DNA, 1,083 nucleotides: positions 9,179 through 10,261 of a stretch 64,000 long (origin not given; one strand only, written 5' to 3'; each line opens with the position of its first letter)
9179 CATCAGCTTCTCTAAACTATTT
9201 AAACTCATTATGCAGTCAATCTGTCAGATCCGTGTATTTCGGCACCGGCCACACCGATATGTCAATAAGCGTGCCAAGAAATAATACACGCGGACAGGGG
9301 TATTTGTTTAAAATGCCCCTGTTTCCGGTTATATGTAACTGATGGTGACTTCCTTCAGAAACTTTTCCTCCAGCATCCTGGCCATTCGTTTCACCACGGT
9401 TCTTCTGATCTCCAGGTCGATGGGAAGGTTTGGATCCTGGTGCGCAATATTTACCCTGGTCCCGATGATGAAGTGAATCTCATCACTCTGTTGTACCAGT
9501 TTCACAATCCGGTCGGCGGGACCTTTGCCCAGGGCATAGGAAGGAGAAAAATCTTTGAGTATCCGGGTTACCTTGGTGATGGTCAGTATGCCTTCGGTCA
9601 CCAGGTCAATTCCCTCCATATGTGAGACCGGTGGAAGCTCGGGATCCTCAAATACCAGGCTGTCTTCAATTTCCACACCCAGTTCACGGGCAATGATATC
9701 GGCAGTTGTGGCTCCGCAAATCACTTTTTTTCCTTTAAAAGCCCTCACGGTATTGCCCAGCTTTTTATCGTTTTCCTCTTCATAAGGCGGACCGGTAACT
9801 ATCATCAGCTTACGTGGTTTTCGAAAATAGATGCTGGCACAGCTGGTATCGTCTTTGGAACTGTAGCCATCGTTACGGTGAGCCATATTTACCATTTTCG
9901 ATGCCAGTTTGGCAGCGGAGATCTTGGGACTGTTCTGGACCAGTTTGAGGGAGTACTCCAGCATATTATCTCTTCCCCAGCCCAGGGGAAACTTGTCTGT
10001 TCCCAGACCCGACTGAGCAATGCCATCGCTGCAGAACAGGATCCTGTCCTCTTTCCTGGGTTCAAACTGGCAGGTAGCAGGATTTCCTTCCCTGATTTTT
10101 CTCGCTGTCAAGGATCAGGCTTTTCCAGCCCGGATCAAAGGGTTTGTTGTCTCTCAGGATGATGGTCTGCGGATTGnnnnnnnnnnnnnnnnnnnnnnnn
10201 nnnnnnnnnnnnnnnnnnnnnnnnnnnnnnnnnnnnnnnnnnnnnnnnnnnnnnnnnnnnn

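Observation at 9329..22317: Hydrogenase supercluster: one NuoEF-linked HydCBA enzyme flanked by two different hydrogenase-like sensors and a multi-layer regulatory set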

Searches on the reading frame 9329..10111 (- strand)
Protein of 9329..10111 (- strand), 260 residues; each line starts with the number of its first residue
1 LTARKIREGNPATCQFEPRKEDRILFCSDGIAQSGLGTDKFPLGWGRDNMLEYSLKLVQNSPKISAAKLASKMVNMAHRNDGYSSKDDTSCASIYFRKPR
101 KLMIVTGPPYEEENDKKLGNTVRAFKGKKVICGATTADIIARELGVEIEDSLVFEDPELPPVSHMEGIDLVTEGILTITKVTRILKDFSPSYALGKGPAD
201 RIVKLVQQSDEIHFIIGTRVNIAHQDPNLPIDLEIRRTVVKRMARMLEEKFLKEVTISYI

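Call 6: search_protein_families(library=pfam, proteins=[window:9329-10111:-], max_evalue=0.01)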
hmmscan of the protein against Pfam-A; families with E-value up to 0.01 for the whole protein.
window:9329-10111:- (260 aa): 0 families

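Call 48: find_homologous_proteins(query=window:9329-10111:-, max_evalue=0.00001)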
Query window:9329-10111:- (260 aa): 4996 proteins with E <= 0.00001 among 6284 candidates; the best 120 are listed.
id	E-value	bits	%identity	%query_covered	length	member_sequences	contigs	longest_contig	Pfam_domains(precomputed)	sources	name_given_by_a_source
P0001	9.0e-158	541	98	95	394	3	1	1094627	PF07228.18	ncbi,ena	-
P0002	7.3e-152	522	93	95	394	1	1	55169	PF07228.18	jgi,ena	-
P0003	5.4e-149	513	90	95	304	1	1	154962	-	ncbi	-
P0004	5.7e-149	512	91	95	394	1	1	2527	PF07228.18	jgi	-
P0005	1.5e-148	511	87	100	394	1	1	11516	PF07228.18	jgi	jgi:hypothetical protein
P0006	2.1e-148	511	90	95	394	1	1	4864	PF07228.18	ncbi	-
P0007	4.2e-148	510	89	96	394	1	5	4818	PF07228.18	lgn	-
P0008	8.0e-148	509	90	95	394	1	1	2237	PF07228.18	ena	-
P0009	9.2e-148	509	90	95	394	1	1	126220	PF07228.18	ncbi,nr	ncbi:MAG: SpoIIE family protein phosphatase [Bacteroidales bacterium]|nr:SpoIIE family protein phosp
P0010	1.0e-147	508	90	95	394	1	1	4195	PF07228.18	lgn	-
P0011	1.1e-147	508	89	96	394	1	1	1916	PF07228.18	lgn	-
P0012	1.3e-147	508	91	95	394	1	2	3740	PF07228.18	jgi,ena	-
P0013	2.8e-147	507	90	95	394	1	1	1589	PF07228.18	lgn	-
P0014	1.4e-146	505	90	95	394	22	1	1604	PF07228.18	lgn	-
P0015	1.4e-146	505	89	96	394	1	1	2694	PF07228.18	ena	-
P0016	1.8e-146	504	86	100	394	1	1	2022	PF07228.18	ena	-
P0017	1.9e-146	504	88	96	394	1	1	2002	PF07228.18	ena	-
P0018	2.7e-146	504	85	100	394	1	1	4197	PF07228.18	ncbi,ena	-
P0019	2.8e-146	504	90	95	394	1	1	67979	PF07228.18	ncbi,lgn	ncbi:MAG: SpoIIE family protein phosphatase [Bacteroidota bacterium]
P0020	3.0e-146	504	89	96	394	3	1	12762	PF07228.18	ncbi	-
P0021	5.1e-146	503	88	96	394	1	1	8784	PF07228.18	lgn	-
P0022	6.9e-146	502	89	95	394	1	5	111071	PF07228.18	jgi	-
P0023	7.1e-146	502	88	96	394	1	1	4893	PF07228.18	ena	-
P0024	9.6e-146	502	89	96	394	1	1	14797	PF07228.18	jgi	-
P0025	1.3e-145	501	88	96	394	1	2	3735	PF07228.18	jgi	jgi:hypothetical protein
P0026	1.4e-145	501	88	96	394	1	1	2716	PF07228.18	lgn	-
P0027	1.4e-145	501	89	95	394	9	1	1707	PF07228.18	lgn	-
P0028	4.4e-145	500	88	95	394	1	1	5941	PF07228.18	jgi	jgi:serine/threonine protein phosphatase PrpC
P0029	4.7e-145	500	88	95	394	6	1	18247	PF07228.18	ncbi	-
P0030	5.0e-145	500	88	95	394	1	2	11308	PF07228.18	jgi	-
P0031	9.3e-145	499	88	96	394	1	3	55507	PF07228.18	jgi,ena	-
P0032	1.8e-144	498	89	95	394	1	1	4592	PF07228.18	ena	-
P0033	4.7e-144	496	88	95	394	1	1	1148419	PF07228.18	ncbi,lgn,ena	-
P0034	1.7e-143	495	88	95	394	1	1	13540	PF07228.18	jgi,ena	-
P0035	1.8e-143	495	88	95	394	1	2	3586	PF07228.18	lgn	-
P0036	8.9e-143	492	87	95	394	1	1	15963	PF07228.18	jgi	jgi:hypothetical protein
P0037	9.3e-143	492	88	95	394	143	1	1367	PF07228.18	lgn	-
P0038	9.3e-143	492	86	96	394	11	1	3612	PF07228.18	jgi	-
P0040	5.2e-142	490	85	95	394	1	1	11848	PF07228.18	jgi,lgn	-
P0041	5.7e-142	490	87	95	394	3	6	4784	PF07228.18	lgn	-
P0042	5.8e-142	490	87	95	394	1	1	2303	PF07228.18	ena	-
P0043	8.9e-142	489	86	95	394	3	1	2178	PF07228.18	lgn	-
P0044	2.3e-141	488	86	95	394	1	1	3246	PF07228.18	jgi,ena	-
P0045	7.8e-141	486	85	95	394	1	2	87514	PF07228.18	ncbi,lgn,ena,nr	ncbi:MAG: SpoIIE family protein phosphatase [Bacteroidales bacterium]|nr:SpoIIE family protein phosp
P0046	1.3e-140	485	86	95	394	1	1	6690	PF07228.18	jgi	jgi:hypothetical protein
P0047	3.7e-140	484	85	95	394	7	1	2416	PF07228.18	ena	-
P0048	5.2e-140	483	86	96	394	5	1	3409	PF07228.18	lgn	-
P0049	1.1e-139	482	85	96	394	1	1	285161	PF07228.18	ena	-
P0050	1.3e-139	482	85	95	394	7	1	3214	PF07228.18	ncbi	-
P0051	2.0e-139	481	84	95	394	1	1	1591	PF07228.18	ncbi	-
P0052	3.0e-139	481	83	95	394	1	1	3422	PF07228.18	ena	-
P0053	7.8e-139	479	86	95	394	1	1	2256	PF07228.18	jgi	jgi:hypothetical protein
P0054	1.9e-138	478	83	95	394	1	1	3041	PF07228.18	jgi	jgi:hypothetical protein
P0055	2.2e-138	478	86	95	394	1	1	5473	PF07228.18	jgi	-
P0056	2.8e-138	477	83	95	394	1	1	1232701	PF07228.18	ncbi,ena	-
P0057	3.0e-138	477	83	95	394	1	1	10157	PF07228.18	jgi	jgi:hypothetical protein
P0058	3.8e-138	477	84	95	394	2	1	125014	PF07228.18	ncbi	ncbi:MAG: SpoIIE family protein phosphatase [Bacteroidota bacterium]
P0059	4.8e-138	477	84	96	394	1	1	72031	PF07228.18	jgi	-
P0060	9.1e-138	476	82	95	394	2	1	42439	PF07228.18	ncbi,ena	-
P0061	9.5e-138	476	82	95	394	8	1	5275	PF07228.18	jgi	-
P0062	1.3e-137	475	83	95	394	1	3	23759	PF07228.18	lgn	-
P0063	1.4e-137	475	82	95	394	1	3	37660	PF07228.18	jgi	-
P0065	1.6e-137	475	83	95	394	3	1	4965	PF07228.18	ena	-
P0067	2.4e-137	474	83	95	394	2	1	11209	PF07228.18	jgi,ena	-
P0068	2.8e-137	474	83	95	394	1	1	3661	PF07228.18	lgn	-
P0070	3.7e-137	474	83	95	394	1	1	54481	PF07228.18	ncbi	ncbi:MAG: SpoIIE family protein phosphatase [Bacteroidales bacterium]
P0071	4.7e-137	473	83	95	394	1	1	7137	PF07228.18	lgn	-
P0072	6.5e-137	473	83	95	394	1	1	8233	PF07228.18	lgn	-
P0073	1.4e-136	472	82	95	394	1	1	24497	PF07228.18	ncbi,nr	ncbi:MAG: SpoIIE family protein phosphatase [Bacteroidetes bacterium]|nr:SpoIIE family protein phosp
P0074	2.0e-136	471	82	95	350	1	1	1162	PF07228.18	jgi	jgi:hypothetical protein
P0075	3.4e-136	471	82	95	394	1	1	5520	PF07228.18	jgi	jgi:hypothetical protein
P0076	4.7e-136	470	83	95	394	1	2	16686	PF07228.18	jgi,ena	-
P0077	8.0e-136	469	82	95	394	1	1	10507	PF07228.18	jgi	jgi:hypothetical protein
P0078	1.1e-135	469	82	95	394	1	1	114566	PF07228.18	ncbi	-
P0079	1.4e-135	469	81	95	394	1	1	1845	PF07228.18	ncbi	-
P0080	1.8e-135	468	85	95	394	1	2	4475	PF07228.18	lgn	-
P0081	2.0e-135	468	81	95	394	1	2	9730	PF07228.18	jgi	-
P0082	2.0e-135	468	83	95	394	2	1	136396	PF07228.18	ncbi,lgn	-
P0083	2.8e-135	468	81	95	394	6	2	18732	PF07228.18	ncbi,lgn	-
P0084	4.9e-135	467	81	95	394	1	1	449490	PF07228.18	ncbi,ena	-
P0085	5.1e-135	467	82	95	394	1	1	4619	PF07228.18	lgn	-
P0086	7.1e-135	466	82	95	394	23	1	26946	PF07228.18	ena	-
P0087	8.8e-135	466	81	95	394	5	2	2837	PF07228.18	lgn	-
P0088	2.0e-134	465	81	95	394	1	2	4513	PF07228.18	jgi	jgi:hypothetical protein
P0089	2.5e-134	465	81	95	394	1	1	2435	PF07228.18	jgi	jgi:stage II sporulation SpoE-like protein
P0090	6.6e-134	463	80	95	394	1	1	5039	PF07228.18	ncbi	-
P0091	7.3e-134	463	81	95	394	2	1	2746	PF07228.18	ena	-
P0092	1.2e-133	462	81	95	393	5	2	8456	PF07228.18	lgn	-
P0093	1.9e-133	462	81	95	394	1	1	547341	PF07228.18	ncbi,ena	-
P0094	2.6e-133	461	81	95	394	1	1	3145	PF07228.18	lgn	-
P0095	4.3e-133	460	79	95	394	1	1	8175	PF07228.18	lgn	-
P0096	4.9e-133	460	81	95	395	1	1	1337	PF07228.18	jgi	-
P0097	1.5e-132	459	77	100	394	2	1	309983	PF07228.18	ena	-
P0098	1.8e-132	458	80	95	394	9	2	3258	PF07228.18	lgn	-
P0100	3.1e-132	458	78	95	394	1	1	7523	PF07228.18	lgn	-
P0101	3.2e-132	458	80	95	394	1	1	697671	PF07228.18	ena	-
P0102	4.2e-132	457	79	95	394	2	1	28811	PF07228.18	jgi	-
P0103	4.3e-132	457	81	95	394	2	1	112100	PF07228.18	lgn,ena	-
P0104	1.4e-131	455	78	95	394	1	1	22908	PF07228.18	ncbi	ncbi:MAG: SpoIIE family protein phosphatase [Bacteroidota bacterium]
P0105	2.5e-131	455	77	95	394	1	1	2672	PF07228.18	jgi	jgi:hypothetical protein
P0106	8.3e-131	453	81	95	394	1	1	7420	PF07228.18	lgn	-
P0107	2.1e-130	452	79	95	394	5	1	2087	PF07228.18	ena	-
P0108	5.9e-130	450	80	95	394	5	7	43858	PF07228.18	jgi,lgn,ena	-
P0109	7.3e-130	450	80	95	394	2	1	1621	PF07228.18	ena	-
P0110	2.6e-129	448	79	95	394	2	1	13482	PF07228.18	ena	-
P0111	6.9e-129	447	77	95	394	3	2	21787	PF07228.18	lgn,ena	-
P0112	7.9e-129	447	79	95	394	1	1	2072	PF07228.18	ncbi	-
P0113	1.0e-128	446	78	95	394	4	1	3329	PF07228.18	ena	-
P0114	3.7e-128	444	75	95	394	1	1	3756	PF07228.18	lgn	-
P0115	4.1e-128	444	78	95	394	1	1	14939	PF07228.18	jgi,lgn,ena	-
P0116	5.9e-128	444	77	95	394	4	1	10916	PF07228.18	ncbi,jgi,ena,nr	ncbi:MAG TPA: stage II sporulation protein E [Bacteroides sp.]|nr:stage II sporulation protein E [Ba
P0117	9.8e-128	443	79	95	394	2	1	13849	PF07228.18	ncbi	-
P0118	9.8e-128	443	77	95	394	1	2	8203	PF07228.18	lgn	-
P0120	1.4e-127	442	78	96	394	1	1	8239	PF07228.18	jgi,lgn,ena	-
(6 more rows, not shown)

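Call 49: find_encoding_contigs(protein=P0001, flank=10000, max_places=3)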
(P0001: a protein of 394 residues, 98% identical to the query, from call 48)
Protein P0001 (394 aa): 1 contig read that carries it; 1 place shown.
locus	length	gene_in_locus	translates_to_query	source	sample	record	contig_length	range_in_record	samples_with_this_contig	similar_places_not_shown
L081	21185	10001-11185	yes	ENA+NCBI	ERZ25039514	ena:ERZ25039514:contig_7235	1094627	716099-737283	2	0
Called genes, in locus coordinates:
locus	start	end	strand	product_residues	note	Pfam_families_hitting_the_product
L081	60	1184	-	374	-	PF00072:Response_reg, PF00512:HisKA, PF02518:HATPase_c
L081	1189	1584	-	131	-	PF00072:Response_reg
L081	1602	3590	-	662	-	PF00037:Fer4 (faint), PF13187:Fer4_9 (weak), PF13237:Fer4_10, PF02906:Fe_hyd_lg_C, PF04060:FeS, PF00512:HisKA, PF02518:HATPase_c, PF14501:HATPase_c_5 (weak)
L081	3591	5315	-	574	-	PF00111:Fer2 (weak), PF13510:Fer2_4, PF10588:NADH-G_4Fe-4S_3, PF12838:Fer4_7, PF13237:Fer4_10 (weak), PF22117:Fer4_Nqo3, PF02906:Fe_hyd_lg_C, PF02256:Fe_hyd_SSU, +6 more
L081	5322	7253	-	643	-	PF01512:Complex1_51K, PF10589:NADH_4Fe-4S, PF12797:Fer4_2 (faint), PF00037:Fer4 (weak), PF13187:Fer4_9, PF13237:Fer4_10, PF14697:Fer4_21, PF00037:Fer4 (weak), +1 more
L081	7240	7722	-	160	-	PF01257:2Fe-2S_thioredx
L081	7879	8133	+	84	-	PF01257:2Fe-2S_thioredx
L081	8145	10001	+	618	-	PF00037:Fer4 (weak), PF12838:Fer4_7, PF13187:Fer4_9 (weak), PF13237:Fer4_10, PF14697:Fer4_21, PF00037:Fer4 (weak), PF02906:Fe_hyd_lg_C, PF04060:FeS (weak), +2 more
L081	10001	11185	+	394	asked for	PF07228:SpoIIE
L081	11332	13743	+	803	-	PF02190:LON_substr_bdg, PF00004:AAA, PF07724:AAA_2 (faint), PF07728:AAA_5, PF13401:AAA_22 (faint), PF22667:Lon_lid, PF05362:Lon_C, PF13541:ChlI (weak)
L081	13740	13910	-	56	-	PF18962:Por_Secre_tail (weak)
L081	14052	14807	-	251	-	PF00072:Response_reg, PF04397:LytTR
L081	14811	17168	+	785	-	PF00324:AA_permease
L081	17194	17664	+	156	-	PF01467:CTP_transf_like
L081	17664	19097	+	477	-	PF00578:AhpC-TSA, PF08534:Redoxin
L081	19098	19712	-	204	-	PF00293:NUDIX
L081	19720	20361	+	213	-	PF00156:Pribosyltran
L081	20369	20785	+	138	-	-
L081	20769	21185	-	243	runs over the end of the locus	PF03099:BPL_LplA_LipB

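Call 55: find_homologous_proteins(query=L081:8145-10001:+, max_evalue=1e-10)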
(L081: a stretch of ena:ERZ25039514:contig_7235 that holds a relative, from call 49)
Query L081:8145-10001:+ (618 aa): 2754 proteins with E <= 1e-10 among 8000 candidates; the best 120 are listed.
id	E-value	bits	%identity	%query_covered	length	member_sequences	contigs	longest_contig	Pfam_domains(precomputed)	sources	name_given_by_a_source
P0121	0.0e+0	1375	100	100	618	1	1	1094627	PF14697.12,PF02906.20,PF12797.13,PF04060.19,PF12837.13,PF00037.33,PF12838.13,PF13237.12,PF13187.12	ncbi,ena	-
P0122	0.0e+0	1334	96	100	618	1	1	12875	PF14697.12,PF02906.20,PF12797.13,PF04060.19,PF12837.13,PF00037.33,PF12838.13,PF13237.12,PF13187.12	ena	-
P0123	0.0e+0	1334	96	100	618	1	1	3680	PF14697.12,PF02906.20,PF12797.13,PF04060.19,PF12837.13,PF00037.33,PF12838.13,PF13237.12,PF13187.12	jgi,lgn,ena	-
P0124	0.0e+0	1332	96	100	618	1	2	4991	PF14697.12,PF02906.20,PF12797.13,PF04060.19,PF12837.13,PF00037.33,PF12838.13,PF13237.12,PF13187.12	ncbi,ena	-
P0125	0.0e+0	1282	92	100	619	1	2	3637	PF14697.12,PF02906.20,PF12797.13,PF04060.19,PF12837.13,PF00037.33,PF12838.13,PF13237.12,PF13183.12,PF13187.12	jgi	-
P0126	0.0e+0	1279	91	100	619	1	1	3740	PF14697.12,PF02906.20,PF12797.13,PF04060.19,PF12837.13,PF00037.33,PF12838.13,PF13237.12,PF13183.12,PF13187.12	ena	-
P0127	0.0e+0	1261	91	100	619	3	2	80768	PF14697.12,PF02906.20,PF12797.13,PF04060.19,PF12837.13,PF00037.33,PF12838.13,PF13237.12,PF13183.12,PF13187.12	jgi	-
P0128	0.0e+0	1211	88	100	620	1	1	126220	PF14697.12,PF02906.20,PF12797.13,PF12837.13,PF00037.33,PF12838.13,PF13237.12,PF13187.12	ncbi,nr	ncbi:MAG: [Fe-Fe] hydrogenase large subunit C-terminal domain-containing protein [Bacteroidales bact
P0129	0.0e+0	1198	86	100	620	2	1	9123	PF14697.12,PF02906.20,PF12797.13,PF04060.19,PF12837.13,PF00037.33,PF12838.13,PF25160.2,PF13237.12,PF13187.12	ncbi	-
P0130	0.0e+0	1190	87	100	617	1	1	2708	PF14697.12,PF02906.20,PF12797.13,PF04060.19,PF12837.13,PF00037.33,PF12838.13,PF13237.12,PF13187.12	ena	-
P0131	0.0e+0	1190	86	100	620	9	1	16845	PF14697.12,PF02906.20,PF12797.13,PF04060.19,PF12837.13,PF00037.33,PF12838.13,PF13237.12,PF13187.12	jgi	jgi:Na+-translocating ferredoxin:NAD+ oxidoreductase RNF subunit RnfB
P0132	0.0e+0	1188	85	100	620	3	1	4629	PF14697.12,PF02906.20,PF12797.13,PF04060.19,PF12837.13,PF00037.33,PF12838.13,PF13237.12,PF13187.12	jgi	-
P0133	0.0e+0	1187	87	100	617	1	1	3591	PF14697.12,PF02906.20,PF12797.13,PF04060.19,PF12837.13,PF00037.33,PF12838.13,PF13237.12,PF13187.12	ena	-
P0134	0.0e+0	1184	85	100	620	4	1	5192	PF14697.12,PF02906.20,PF12797.13,PF04060.19,PF12837.13,PF00037.33,PF12838.13,PF13237.12,PF13187.12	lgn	-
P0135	0.0e+0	1184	87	100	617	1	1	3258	PF14697.12,PF02906.20,PF12797.13,PF04060.19,PF12837.13,PF00037.33,PF12838.13,PF13237.12,PF13187.12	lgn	-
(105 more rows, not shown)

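Call 59: predict_structure(alignment_id=A1)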
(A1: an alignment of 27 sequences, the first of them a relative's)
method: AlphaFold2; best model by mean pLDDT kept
length: 394 residues; sequences in the alignment: 27
mean_pLDDT: 74.4   pTM: 0.67
mean pLDDT of the five models: 74.4, 72.0, 70.7, 66.9, 64.3
residues with pLDDT >= 90: 32; 70-90: 250; 50-70: 66; < 50: 46
segments of 3 or more residues with pLDDT < 50: 166-179, 283-299, 355-361
pLDDT, mean of each block of 10 residues (from residue 1): 67 62 76 81 70 80 82 77 59 77 85 82 90 78 84 86 56 46 80 85 84 58 78 84 80 87 83 80 41 38 67 88 78 84 87 52 55 85 85 86
secondary structure, 60 per line:
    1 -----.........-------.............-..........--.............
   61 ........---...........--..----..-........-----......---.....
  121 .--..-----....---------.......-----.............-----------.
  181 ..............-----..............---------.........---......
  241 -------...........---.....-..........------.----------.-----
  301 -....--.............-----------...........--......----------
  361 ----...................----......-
elements in order: E6-14 E22-31 E36-45 H48-68 H72-82 E94-101 E107-112 E116-121 E131-134 E144-150 E156-163 H164-168 H180-194 H200-213 E223-231 E235-240 H248-258 E262-266 H268-277 E302-305 H308-320 H332-342 E345-350 H365-383 E388-393

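Call 63: search_protein_families(library=ncbifam, proteins=[L081:5322-7253:-, L081:7240-7722:-, L081:10001-11185:+], max_evalue=0.00001)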
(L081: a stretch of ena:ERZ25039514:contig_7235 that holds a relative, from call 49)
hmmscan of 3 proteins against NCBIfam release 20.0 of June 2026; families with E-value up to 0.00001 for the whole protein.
L081:5322-7253:- (643 aa): 15 families
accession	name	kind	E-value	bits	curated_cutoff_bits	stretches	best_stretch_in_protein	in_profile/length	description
TIGR01959.1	nuoF_fam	equivalog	1.1e-132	442.4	558.65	1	164-572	10-410/410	NADH-quinone oxidoreductase subunit NuoF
NF010120.0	PRK13596.1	equivalog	7.7e-104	347.6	389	1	191-576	42-421/433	NADH-quinone oxidoreductase subunit NuoF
NF008436.0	PRK11278.1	equivalog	4.1e-101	339.1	749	1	164-575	23-429/448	NADH-quinone oxidoreductase subunit NuoF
TIGR01944.1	rnfB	subfamily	1.9e-12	47.1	68.7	1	585-639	105-159/190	RnfABCDGE type electron transport complex subunit B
TIGR04481.1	PR_assoc_PrdC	equivalog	1.7e-09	37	490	1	191-436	75-283/425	proline reductase-associated electron transfer protein PrdC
TIGR01945.1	rnfC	subfamily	2.2e-09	36.4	245.95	1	188-291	120-221/435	RnfABCDGE type electron transport complex subunit C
NF003475.0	PRK05113.1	equivalog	4.1e-09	36.6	203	1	587-637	107-157/190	electron transport complex subunit RsxB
NF003454.1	PRK05035.1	equivalog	4.1e-09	35.5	345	1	186-373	120-281/556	electron transport complex subunit RsxC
NF058577.1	FdxA_fam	equivalog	3.2e-08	33.6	65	1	593-639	7-52/52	4Fe-4S ferredoxin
NF005415.0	PRK06991.1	equivalog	4e-08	33.2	281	1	589-636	81-128/284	electron transport complex subunit RsxB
NF006446.0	PRK08764.1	equivalog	7.5e-08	32.4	220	1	573-638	68-131/139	Rnf electron transport complex subunit RnfB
NF038196.1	ferrodoxin_EFR1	subfamily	2.5e-07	31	75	1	589-643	181-232/242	EFR1 family ferrodoxin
TIGR03294.1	FrhG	equivalog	3.8e-07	30.1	245.5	1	581-636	161-216/228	coenzyme F420 hydrogenase subunit gamma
NF005505.0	PRK07118.1-4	equivalog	9.2e-07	28.6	378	1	594-640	217-262/265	Fe-S cluster domain-containing protein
TIGR02700.1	flavo_MJ0208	hypoth_equivalog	1.5e-06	27.6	251.35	1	588-640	143-194/234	dihydromethanopterin reductase (acceptor)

L081:7240-7722:- (160 aa): 9 families
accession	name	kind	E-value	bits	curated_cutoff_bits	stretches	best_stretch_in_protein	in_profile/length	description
NF005747.0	PRK07571.1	equivalog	2.8e-40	137.8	224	1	11-157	26-171/173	bidirectional hydrogenase complex protein HoxE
TIGR01958.1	nuoE_fam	subfamily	7.8e-40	136.4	142.4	1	10-155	2-148/148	NADH-quinone oxidoreductase subunit NuoE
NF005722.0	PRK07539.1-2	equivalog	8.4e-40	136.4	141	1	7-155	10-157/157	NADH-quinone oxidoreductase subunit NuoE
NF005725.0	PRK07539.1-5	equivalog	1.4e-36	125.8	220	1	7-156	22-173/174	NADH-quinone oxidoreductase subunit NuoE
NF005721.0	PRK07539.1-1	equivalog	2.8e-33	115.5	308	1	7-158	31-181/292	NADH-quinone oxidoreductase subunit NuoE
NF004638.0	PRK05988.1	equivalog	1.6e-31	109.2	198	1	5-155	9-158/159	formate dehydrogenase subunit gamma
NF005724.0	PRK07539.1-4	equivalog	6.2e-28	98.2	280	1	5-155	21-173/240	NADH-quinone oxidoreductase subunit NuoE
NF005723.0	PRK07539.1-3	equivalog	1.1e-26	93.5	226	1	1-146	1-148/158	NADH-quinone oxidoreductase subunit NuoE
NF009040.0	PRK12373.1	equivalog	1.7e-24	87.3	514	1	7-154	20-169/400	NADH-quinone oxidoreductase subunit E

L081:10001-11185:+ (394 aa): 0 families

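Call 65: search_protein_representatives(protein=P0121)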
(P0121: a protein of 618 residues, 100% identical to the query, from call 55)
Query: 618 residues. Proteins with E-value up to 0.001 (for the whole library): 4977; up to 1e-10: 1988; up to 1e-30: 566. The best 150 are listed.
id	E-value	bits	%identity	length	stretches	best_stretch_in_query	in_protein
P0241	1.3e-214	730.3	54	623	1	2-612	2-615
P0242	1.3e-203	694.0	52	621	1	2-614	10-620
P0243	4.0e-157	540.5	44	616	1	4-610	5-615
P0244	3.4e-152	524.3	43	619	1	6-608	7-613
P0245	1.6e-148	512.2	41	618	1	2-612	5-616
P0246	3.3e-140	484.7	42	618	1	3-613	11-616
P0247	2.6e-137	475.1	38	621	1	4-614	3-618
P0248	1.4e-131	456.2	38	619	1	1-614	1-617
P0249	3.9e-129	448.1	48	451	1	168-611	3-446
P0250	9.7e-122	423.7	49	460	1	1-416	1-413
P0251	8.3e-120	417.3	47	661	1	2-455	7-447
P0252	8.2e-102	357.9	38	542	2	20-358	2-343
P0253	2.5e-100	353.0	45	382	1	242-611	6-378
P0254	2.1e-95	336.7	55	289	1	6-288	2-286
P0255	6.8e-90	318.6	40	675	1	3-456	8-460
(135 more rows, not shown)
